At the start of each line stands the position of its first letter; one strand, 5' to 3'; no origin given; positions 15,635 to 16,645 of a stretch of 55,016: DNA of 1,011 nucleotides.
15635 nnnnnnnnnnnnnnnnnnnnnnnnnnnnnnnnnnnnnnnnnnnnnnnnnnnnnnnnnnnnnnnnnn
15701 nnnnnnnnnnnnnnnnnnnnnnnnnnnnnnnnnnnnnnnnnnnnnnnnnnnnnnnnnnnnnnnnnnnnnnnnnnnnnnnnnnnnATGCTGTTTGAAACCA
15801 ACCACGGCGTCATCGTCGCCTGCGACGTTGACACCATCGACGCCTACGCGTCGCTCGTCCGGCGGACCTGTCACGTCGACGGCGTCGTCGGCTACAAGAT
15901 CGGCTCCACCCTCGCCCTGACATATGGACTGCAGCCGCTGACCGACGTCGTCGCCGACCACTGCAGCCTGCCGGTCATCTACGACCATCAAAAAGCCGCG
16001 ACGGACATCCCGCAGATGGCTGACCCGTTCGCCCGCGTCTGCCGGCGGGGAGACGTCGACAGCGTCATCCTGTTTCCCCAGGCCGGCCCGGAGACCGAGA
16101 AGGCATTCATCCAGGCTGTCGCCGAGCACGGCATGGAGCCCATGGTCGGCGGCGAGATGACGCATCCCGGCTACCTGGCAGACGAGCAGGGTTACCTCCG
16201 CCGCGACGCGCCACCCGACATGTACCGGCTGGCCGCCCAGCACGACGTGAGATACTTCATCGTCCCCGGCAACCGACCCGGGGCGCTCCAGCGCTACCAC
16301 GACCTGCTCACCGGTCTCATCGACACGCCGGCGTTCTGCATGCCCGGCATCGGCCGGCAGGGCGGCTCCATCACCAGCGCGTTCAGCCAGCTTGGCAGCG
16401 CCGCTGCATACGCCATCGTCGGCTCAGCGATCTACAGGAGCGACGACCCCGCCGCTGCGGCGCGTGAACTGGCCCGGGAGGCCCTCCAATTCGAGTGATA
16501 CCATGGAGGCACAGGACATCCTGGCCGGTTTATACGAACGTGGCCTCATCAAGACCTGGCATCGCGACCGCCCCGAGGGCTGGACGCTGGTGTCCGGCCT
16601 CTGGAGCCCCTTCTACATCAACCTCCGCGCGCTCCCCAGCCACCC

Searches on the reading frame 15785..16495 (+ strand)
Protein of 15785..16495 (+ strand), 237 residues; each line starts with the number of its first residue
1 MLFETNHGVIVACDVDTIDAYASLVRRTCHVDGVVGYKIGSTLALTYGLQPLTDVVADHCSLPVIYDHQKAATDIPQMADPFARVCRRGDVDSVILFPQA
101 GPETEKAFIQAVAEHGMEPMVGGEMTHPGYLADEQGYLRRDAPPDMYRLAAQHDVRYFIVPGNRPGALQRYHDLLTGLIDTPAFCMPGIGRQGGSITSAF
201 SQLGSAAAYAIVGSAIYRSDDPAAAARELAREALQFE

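Call 8: search_protein_families(library=pfam, proteins=[window:15785-16495:+], max_evalue=0.01)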
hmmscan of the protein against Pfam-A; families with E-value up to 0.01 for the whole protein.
window:15785-16495:+ (237 aa): 1 family
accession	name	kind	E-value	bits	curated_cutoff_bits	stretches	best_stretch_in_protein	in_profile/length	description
PF00215.30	OMPdecase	-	9.1e-14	52.3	27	1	9-228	3-220/221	Orotidine 5'-phosphate decarboxylase / HUMPS family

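Call 9: search_protein_families(library=ncbifam, proteins=[window:15785-16495:+], max_evalue=0.01)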
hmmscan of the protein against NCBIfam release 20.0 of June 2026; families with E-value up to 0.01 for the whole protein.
window:15785-16495:+ (237 aa): 3 families
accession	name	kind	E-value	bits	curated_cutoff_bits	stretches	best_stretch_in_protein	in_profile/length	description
NF010386.0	PRK13813.1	equivalog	6.6e-20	71.6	208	1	5-232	3-212/216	orotidine 5'-phosphate decarboxylase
TIGR01740.1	pyrF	equivalog_domain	3e-07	30.3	92.3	1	9-229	1-215/216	orotidine-5'-phosphate decarboxylase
NF001273.0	PRK00230.1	equivalog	5.4e-05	22.7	193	0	6-114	4-106/233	orotidine-5'-phosphate decarboxylase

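Call 13: find_homologous_proteins(query=window:15785-16495:+, max_evalue=0.001)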
Query window:15785-16495:+ (237 aa): 2037 proteins with E <= 0.001 among 4552 candidates; the best 120 are listed.
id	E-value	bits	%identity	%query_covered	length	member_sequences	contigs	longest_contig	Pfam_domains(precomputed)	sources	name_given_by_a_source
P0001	5.8e-156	535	100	100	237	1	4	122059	PF00215.31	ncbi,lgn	-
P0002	1.3e-132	459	84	100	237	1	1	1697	PF00215.31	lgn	-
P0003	8.7e-132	456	84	100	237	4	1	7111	PF00215.31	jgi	-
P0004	1.0e-129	449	82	100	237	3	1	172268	PF00215.31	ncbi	-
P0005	2.0e-129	448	82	100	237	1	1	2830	PF00215.31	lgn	-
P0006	2.3e-126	438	81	100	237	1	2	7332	PF00215.31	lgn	-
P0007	5.0e-126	437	81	100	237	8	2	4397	PF00215.31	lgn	-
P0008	6.4e-93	329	63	100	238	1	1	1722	PF00215.31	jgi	jgi:orotidine-5'-phosphate decarboxylase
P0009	6.7e-93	329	62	100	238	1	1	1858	PF00215.31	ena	-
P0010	8.9e-93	328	61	100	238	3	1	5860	PF00215.31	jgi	-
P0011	1.7e-92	327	67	93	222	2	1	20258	PF00215.31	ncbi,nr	ncbi:MAG: orotidine 5'-phosphate decarboxylase, partial [Candidatus Thermoplasmatota archaeon]|nr:or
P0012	1.1e-91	325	60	100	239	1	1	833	PF00215.31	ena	-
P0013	3.0e-91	323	59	100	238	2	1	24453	PF00215.31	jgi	-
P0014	1.1e-90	321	59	100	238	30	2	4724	PF00215.31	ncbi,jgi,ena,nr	ncbi:MAG TPA: hypothetical protein ENL29_01180 [Thermoplasmatales archaeon]|nr:hypothetical protein 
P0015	1.5e-90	321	59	100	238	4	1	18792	PF00215.31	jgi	-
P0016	2.0e-90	321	58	100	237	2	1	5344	PF00215.31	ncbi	-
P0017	3.8e-90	320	57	100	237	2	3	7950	PF00215.31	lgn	-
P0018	7.4e-90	319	60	100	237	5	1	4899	PF00215.31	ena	-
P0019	1.7e-89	318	57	100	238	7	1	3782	PF00215.31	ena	-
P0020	4.2e-89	316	60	100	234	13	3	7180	PF00215.31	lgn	-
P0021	6.3e-89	316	57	100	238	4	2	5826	PF00215.31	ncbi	-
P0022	8.5e-89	315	56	100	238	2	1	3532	PF00215.31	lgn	-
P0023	1.9e-88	314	58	99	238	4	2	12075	PF00215.31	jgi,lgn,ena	-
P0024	3.0e-88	313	57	100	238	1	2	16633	PF00215.31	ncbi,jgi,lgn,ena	-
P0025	5.2e-88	313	59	99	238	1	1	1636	PF00215.31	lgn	-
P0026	2.0e-87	311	57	100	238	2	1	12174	PF00215.31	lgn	-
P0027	3.0e-87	310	57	100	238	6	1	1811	PF00215.31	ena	-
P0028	4.6e-87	310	54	100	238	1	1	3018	PF00215.31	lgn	-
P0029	8.8e-87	309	57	100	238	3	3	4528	PF00215.31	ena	-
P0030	1.5e-86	308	57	99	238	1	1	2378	PF00215.31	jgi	jgi:orotidine-5'-phosphate decarboxylase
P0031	3.3e-86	307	56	100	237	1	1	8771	PF00215.31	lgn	-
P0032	4.1e-86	307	56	100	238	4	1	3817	PF00215.31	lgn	-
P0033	6.3e-86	306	56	100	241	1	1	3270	PF00215.31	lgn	-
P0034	1.3e-85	305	57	99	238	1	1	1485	PF00215.31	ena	-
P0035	1.5e-85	305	59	100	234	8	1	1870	PF00215.31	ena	-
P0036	1.5e-84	301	53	100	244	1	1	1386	PF00215.31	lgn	-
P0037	2.0e-84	301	58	100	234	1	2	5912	PF00215.31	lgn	-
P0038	2.2e-83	298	56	100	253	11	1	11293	PF00215.31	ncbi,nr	ncbi:MAG: hypothetical protein FE044_01745 [Thermoplasmata archaeon]|nr:MAG: hypothetical protein FE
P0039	2.6e-83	297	56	99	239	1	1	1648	PF00215.31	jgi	-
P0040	3.1e-83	297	58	100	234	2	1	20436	PF00215.31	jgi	-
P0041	6.0e-83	296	58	100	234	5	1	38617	PF00215.31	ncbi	-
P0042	7.0e-83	296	57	100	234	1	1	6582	PF00215.31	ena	-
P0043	1.2e-82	295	56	100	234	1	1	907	PF00215.31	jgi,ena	-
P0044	1.3e-82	295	56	99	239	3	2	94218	PF00215.31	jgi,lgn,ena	jgi:orotidine-5'-phosphate decarboxylase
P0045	1.4e-82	295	55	98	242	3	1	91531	PF00215.31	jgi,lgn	jgi:orotidine-5'-phosphate decarboxylase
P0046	1.8e-82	295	57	100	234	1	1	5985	PF00215.31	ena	-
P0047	1.8e-82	295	57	100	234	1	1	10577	PF00215.31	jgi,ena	-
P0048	2.2e-82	294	56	100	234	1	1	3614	PF00215.31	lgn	-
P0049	4.8e-82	293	56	100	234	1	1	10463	PF00215.31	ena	-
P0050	5.1e-82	293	55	100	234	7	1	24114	PF00215.31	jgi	-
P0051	5.3e-82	293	56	100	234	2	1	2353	PF00215.31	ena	-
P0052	5.4e-82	293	55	99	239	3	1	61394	PF00215.31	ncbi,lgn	-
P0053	7.0e-82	293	53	100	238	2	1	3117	PF00215.31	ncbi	-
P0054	9.1e-82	292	56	100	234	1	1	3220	PF00215.31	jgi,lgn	-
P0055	1.0e-81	292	55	99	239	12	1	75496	PF00215.31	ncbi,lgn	ncbi:MAG: orotidine 5'-phosphate decarboxylase / HUMPS family protein [Halobacteriota archaeon]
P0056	1.5e-81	292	54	99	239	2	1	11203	PF00215.31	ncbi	-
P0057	1.5e-81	292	54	100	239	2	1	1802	PF00215.31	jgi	jgi:orotidine-5'-phosphate decarboxylase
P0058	2.9e-81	291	54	99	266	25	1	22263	PF00215.31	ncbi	-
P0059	3.0e-81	291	56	95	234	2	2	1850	PF00215.31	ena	-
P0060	3.0e-81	291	54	99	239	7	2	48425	PF00215.31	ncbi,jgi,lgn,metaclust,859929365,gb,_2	metaclust:\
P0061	4.0e-81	290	54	99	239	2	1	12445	PF00215.31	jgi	jgi:orotidine-5'-phosphate decarboxylase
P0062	4.3e-81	290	53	99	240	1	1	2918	PF00215.31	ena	-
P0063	5.0e-81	290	54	100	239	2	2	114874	PF00215.31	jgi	jgi:orotidine-5'-phosphate decarboxylase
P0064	5.6e-81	290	54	99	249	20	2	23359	PF00215.31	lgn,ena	-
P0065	8.8e-81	289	56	100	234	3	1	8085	PF00215.31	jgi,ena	-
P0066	9.7e-81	289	55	98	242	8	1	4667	PF00215.31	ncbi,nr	ncbi:MAG: orotidine 5'-phosphate decarboxylase [archaeon]|nr:orotidine 5'-phosphate decarboxylase [a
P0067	1.1e-80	289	55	99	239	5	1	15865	PF00215.31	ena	-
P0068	1.5e-80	288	55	100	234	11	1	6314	PF00215.31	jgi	-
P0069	2.1e-80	288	53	99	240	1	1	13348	PF00215.31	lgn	-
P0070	2.1e-80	288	54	99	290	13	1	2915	PF00215.31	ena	-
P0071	2.3e-80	288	53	99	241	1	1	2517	PF00215.31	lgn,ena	-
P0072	4.8e-80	287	55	99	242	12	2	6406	PF00215.31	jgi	jgi:orotidine-5'-phosphate decarboxylase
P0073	6.8e-80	286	56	99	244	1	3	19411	PF00215.31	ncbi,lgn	-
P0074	6.9e-80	286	54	100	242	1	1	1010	PF00215.31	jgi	-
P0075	8.9e-80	286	54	98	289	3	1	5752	PF00215.31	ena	-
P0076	1.6e-79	285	54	98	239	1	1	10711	PF00215.31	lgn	-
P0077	2.4e-79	284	53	99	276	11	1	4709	PF00215.31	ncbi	-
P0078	2.7e-79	284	53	99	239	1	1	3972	PF00215.31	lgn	-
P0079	3.1e-79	284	53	100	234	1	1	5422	PF00215.31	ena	-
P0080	5.4e-79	283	53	99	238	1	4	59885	PF00215.31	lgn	-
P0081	5.7e-79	283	53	99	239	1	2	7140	PF00215.31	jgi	jgi:orotidine-5'-phosphate decarboxylase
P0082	8.1e-79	283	53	99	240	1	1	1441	PF00215.31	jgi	jgi:orotidine-5'-phosphate decarboxylase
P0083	8.1e-79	283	54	100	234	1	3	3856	PF00215.31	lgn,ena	-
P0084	8.4e-79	283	53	99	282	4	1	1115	PF00215.31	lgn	-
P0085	8.5e-79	283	53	99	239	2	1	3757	PF00215.31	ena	-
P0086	1.1e-78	282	53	100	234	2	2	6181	PF00215.31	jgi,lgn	-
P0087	1.3e-78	282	51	99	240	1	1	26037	PF00215.31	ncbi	ncbi:MAG: orotidine 5'-phosphate decarboxylase / HUMPS family protein [Candidatus Methanofastidiosia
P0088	1.3e-78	282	55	98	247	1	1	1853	PF00215.31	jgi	jgi:orotidine-5'-phosphate decarboxylase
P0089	1.4e-78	282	53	100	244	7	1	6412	PF00215.31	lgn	-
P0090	1.5e-78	282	52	99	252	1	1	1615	PF00215.31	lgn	-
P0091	2.9e-78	281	51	99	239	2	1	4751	PF00215.31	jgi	jgi:orotidine-5'-phosphate decarboxylase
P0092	3.6e-78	281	52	99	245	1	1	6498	PF00215.31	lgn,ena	-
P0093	5.9e-78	280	53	100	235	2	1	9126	PF00215.31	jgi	-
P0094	7.7e-78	279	52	99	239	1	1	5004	PF00215.31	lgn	-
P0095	7.9e-78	279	54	98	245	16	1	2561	PF00215.31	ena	-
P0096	1.1e-77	279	54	100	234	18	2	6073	PF00215.31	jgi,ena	-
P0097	1.3e-77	279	54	98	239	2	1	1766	PF00215.31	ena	-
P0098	1.4e-77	279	53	99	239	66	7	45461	PF00215.31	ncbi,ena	-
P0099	1.4e-77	279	50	99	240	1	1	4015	PF00215.31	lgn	-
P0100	1.6e-77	278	52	100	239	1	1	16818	PF00215.31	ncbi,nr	ncbi:MAG: hypothetical protein EFT35_05005 [Methanophagales archaeon ANME-1-THS]|nr:MAG: hypothetica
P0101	1.7e-77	278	53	100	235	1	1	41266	PF00215.31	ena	-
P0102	2.0e-77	278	53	99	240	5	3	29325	PF00215.31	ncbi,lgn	-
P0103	2.2e-77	278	53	99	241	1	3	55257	PF00215.31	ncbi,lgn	-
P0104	2.2e-77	278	56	99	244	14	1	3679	PF00215.31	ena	-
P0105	2.2e-77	278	53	99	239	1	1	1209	PF00215.31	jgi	-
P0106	2.6e-77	278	52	100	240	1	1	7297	PF00215.31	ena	-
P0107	2.7e-77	278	54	100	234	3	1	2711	PF00215.31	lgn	-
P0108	3.2e-77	277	53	100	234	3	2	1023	PF00215.31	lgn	-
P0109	3.7e-77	277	50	99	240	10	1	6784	PF00215.31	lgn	-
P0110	4.3e-77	277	52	100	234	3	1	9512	PF00215.31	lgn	-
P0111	6.9e-77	276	53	98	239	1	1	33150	PF00215.31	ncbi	ncbi:MAG: orotidine 5'-phosphate decarboxylase / HUMPS family protein [Candidatus Methanospirareceae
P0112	9.0e-77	276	53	98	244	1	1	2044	PF00215.31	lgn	-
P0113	9.6e-77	276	52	98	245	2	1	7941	PF00215.31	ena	-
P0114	1.0e-76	276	51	99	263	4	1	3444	PF00215.31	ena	-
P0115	1.2e-76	275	53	100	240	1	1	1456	PF00215.31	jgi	-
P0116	1.8e-76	275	54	98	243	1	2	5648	PF00215.31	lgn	-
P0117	2.9e-76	274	52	99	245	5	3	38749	PF00215.31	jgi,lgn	jgi:orotidine-5'-phosphate decarboxylase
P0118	4.4e-76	274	51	100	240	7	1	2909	PF00215.31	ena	-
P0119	5.3e-76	273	53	99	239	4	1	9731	PF00215.31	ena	-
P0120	8.3e-76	273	50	100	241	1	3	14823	PF00215.31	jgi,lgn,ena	-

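Call 14: find_encoding_contigs(protein=window:15785-16495:+, flank=10000, max_places=6)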
Protein window:15785-16495:+ (237 aa): 4 contigs read that carry it; 3 places shown.
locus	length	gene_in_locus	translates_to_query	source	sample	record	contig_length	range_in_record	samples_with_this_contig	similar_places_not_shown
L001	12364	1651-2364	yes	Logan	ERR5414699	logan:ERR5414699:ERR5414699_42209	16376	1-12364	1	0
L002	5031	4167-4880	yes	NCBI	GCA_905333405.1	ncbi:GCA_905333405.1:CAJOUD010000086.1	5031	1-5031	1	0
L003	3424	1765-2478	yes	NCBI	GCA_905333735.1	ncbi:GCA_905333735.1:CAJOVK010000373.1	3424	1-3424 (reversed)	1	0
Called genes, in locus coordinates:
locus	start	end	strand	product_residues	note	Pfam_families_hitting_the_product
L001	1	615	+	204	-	?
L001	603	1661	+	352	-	PF01702:TGT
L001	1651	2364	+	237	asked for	PF00215:OMPdecase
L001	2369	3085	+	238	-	-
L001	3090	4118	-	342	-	PF01266:DAO (faint), PF01494:FAD_binding_3 (faint), PF02737:3HCDH_N (faint), PF03435:Sacchrp_dh_NADP (faint), PF05834:Lycopene_cycl (faint), PF07992:Pyr_redox_2, PF13434:Lys_Orn_oxgnase (faint), PF00070:Pyr_redox, +2 more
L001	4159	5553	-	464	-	PF00171:Aldedh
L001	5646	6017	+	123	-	-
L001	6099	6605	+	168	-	PF01966:HD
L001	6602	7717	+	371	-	PF06857:ACP, PF03328:HpcH_HpaI, PF15617:C-C_Bond_Lyase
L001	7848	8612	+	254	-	PF01145:Band_7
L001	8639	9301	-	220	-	PF20221:DUF6580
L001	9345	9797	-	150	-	PF14478:DUF4430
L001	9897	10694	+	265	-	PF25211:DUF7839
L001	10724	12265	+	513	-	PF00501:AMP-binding, PF13193:AMP-binding_C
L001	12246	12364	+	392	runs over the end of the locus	PF02441:Flavoprotein, PF04127:DFP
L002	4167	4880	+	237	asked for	PF00215:OMPdecase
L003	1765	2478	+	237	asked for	PF00215:OMPdecase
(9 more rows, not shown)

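Call 15: search_solved_structures(query=window:15785-16495:+, max_evalue=0.01, show_alignments=2)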
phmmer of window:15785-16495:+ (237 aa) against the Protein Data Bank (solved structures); distinct sequences matched with E-value up to 0.01: 75 (the best 60 are shown).
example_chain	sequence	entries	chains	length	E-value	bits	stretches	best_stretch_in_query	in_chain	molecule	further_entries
3lhy_A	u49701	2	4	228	9.2e-14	54.9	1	36-229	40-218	Orotidine 5'-phosphate decarboxylase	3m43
3nqe_A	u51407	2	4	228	9.8e-14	54.8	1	36-229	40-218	Orotidine 5'-phosphate decarboxylase | Orotidine 5'-monophosphate decarboxylase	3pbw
3nqf_A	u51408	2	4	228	9.9e-14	54.8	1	36-229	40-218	Orotidine 5'-phosphate decarboxylase | Orotidine 5'-monophosphate decarboxylase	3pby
3li0_A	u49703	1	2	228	1.9e-13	53.9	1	36-229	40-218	Orotidine 5'-phosphate decarboxylase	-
3nqa_A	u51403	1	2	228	2e-13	53.8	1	36-229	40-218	Orotidine 5'-phosphate decarboxylase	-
3p5z_A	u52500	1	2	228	2.6e-13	53.5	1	36-229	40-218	Orotidine 5'-monophosphate decarboxylase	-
3lhu_A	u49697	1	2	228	2.7e-13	53.4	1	36-229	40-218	Orotidine 5'-phosphate decarboxylase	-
3lts_A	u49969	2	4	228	3.4e-13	53.1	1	36-229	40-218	Orotidine 5'-phosphate decarboxylase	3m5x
1dv7_A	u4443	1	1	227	3.5e-13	53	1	36-229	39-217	OROTIDINE 5'-PHOSPHATE DECARBOXYLASE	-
3g18_A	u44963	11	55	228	3.6e-13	53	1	36-229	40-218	Orotidine 5'-phosphate decarboxylase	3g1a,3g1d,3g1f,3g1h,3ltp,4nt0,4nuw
1loq_A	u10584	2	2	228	3.6e-13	53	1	36-229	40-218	orotidine 5'-monophosphate decarboxylase | orotidine monophosphate decarboxylase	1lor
1lol_A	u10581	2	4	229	3.6e-13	53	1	36-229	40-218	orotidine 5'-monophosphate decarboxylase | orotidine monophosphate decarboxylase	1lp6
3rlu_A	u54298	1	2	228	3.7e-13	53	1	36-229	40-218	Orotidine 5'-phosphate decarboxylase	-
1km4_A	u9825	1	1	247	3.8e-13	52.9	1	36-229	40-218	OROTIDINE 5'-PHOSPHATE DECARBOXYLASE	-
3lv5_A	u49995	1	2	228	3.9e-13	52.9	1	36-229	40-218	Orotidine 5'-phosphate decarboxylase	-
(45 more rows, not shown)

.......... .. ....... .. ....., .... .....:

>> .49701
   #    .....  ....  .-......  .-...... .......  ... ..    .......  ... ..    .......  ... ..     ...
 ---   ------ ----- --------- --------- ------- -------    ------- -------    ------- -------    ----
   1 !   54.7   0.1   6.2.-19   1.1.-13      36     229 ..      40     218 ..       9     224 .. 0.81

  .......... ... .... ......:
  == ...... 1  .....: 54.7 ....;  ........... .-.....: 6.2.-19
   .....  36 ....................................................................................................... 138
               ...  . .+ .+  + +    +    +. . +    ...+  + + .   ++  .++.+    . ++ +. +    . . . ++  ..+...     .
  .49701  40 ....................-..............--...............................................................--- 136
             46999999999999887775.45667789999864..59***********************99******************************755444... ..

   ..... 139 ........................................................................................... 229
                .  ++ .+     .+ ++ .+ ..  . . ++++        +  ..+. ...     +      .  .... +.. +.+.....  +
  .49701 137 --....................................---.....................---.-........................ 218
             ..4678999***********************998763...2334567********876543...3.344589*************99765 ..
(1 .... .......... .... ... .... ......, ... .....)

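Call 18: find_encoding_contigs(protein=P0063, flank=8000, max_places=3)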
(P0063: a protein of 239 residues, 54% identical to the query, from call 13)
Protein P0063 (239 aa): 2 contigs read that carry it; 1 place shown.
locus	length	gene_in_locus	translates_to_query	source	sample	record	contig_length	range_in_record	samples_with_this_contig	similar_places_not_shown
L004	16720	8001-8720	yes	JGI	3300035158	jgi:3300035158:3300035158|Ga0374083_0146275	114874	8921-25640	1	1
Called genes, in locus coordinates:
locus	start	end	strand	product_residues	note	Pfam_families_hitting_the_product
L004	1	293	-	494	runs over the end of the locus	-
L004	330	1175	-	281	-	PF01177:Asp_Glu_race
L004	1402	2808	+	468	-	PF07969:Amidohydro_3 (weak), PF01979:Amidohydro_1, PF12890:DHOase (weak), PF07969:Amidohydro_3 (weak)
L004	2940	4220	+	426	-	PF04389:Peptidase_M28, PF01546:Peptidase_M20, PF07687:M20_dimer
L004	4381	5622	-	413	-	PF07690:MFS_1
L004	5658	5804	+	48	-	-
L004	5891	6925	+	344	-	PF00291:PALP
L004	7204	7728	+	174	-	PF09719:C_GCAxxG_C_C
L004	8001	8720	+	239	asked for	PF00215:OMPdecase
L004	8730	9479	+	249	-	-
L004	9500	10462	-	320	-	PF13421:Band_7_1, PF01145:Band_7, PF17032:Zn_ribbon_15 (faint), PF12773:DZR, PF13240:Zn_Ribbon_1, PF24463:DUF7577 (faint), PF13240:Zn_Ribbon_1 (weak), PF13248:Zn_ribbon_3 (weak)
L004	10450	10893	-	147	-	-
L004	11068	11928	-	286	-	PF02629:CoA_binding, PF13607:Succ_CoA_lig, PF00549:Ligase_CoA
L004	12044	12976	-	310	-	PF17835:NOG1_N, PF00071:Ras (faint), PF01926:MMR_HSR1, PF02421:FeoB_N, PF06858:NOG1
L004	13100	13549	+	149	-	-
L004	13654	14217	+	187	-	PF03848:TehB, PF13489:Methyltransf_23 (weak), PF05175:MTS, PF13847:Methyltransf_31, PF08241:Methyltransf_11, PF08242:Methyltransf_12 (weak), PF13649:Methyltransf_25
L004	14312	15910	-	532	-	PF01833:TIG (faint), PF09136:Glucodextran_B (faint), PF19077:Big_13 (faint), PF03404:Mo-co_dimer (faint), PF17957:Big_7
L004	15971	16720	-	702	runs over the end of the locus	PF17957:Big_7, PF01833:TIG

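Call 19: find_encoding_contigs(protein=P0055, flank=8000, max_places=3)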
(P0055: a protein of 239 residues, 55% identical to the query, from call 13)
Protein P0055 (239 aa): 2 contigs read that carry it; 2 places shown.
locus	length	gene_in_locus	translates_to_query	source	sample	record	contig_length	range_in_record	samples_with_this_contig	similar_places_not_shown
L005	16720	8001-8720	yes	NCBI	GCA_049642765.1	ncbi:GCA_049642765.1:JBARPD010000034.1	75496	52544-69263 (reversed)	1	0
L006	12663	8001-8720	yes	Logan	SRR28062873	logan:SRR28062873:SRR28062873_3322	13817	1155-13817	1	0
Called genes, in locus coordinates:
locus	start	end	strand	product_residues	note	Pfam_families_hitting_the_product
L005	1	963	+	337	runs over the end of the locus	PF01136:Peptidase_U32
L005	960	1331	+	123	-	PF17393:DUF5402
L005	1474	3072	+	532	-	PF00005:ABC_tran, PF02463:SMC_N (faint), PF13304:AAA_21 (faint), PF00005:ABC_tran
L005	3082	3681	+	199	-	PF04609:MCR_C (weak)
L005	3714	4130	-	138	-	PF01894:YjbQ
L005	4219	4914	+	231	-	PF00702:Hydrolase, PF13419:HAD_2, PF13242:Hydrolase_like (weak)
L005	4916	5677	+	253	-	PF00121:TIM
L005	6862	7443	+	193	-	-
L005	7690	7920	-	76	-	-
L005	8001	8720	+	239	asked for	PF00215:OMPdecase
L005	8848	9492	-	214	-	PF03167:UDG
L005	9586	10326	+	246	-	-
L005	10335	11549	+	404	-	PF00368:HMG-CoA_red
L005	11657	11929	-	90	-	-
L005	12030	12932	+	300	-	PF12717:Cnd1 (faint), PF13646:HEAT_2, PF13646:HEAT_2, PF03130:HEAT_PBS (weak), PF13646:HEAT_2, PF03130:HEAT_PBS (weak), PF13646:HEAT_2, PF03130:HEAT_PBS (weak), +10 more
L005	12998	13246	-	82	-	-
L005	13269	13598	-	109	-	PF00137:ATP-synt_C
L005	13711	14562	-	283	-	-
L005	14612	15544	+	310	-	-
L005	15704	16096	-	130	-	PF00410:Ribosomal_S8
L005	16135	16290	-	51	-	PF00253:Ribosomal_S14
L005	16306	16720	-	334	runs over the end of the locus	PF00348:polyprenyl_synt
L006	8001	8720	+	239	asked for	PF00215:OMPdecase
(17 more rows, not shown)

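Call 21: find_encoding_contigs(protein=P0004, flank=8000, max_places=2)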
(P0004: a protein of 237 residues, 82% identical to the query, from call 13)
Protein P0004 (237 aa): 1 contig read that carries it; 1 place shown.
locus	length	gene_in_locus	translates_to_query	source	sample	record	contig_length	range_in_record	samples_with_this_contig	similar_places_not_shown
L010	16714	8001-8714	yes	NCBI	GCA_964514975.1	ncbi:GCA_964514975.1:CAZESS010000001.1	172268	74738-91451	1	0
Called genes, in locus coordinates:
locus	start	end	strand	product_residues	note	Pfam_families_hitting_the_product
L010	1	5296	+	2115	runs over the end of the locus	PF05048:NosD, PF13229:Beta_helix, PF05048:NosD, PF13229:Beta_helix (weak), PF05048:NosD (weak), PF13229:Beta_helix (weak), PF05048:NosD, PF13229:Beta_helix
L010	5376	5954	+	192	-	-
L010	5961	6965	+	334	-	PF02547:Queuosine_synth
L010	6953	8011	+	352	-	PF01702:TGT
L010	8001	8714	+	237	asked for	PF00215:OMPdecase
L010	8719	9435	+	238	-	-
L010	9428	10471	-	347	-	PF01266:DAO (weak), PF01494:FAD_binding_3 (faint), PF05834:Lycopene_cycl (faint), PF07992:Pyr_redox_2, PF13450:NAD_binding_8 (faint), PF13454:NAD_binding_9 (faint), PF00070:Pyr_redox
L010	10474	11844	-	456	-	PF00171:Aldedh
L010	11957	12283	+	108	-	-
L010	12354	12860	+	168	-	PF01966:HD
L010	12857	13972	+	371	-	PF06857:ACP, PF03328:HpcH_HpaI, PF15617:C-C_Bond_Lyase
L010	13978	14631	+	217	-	PF23023:Anti-Pycsar_Apyc1, PF00753:Lactamase_B, PF12706:Lactamase_B_2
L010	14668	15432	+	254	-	PF01145:Band_7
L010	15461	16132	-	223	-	PF20221:DUF6580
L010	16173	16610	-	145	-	PF14478:DUF4430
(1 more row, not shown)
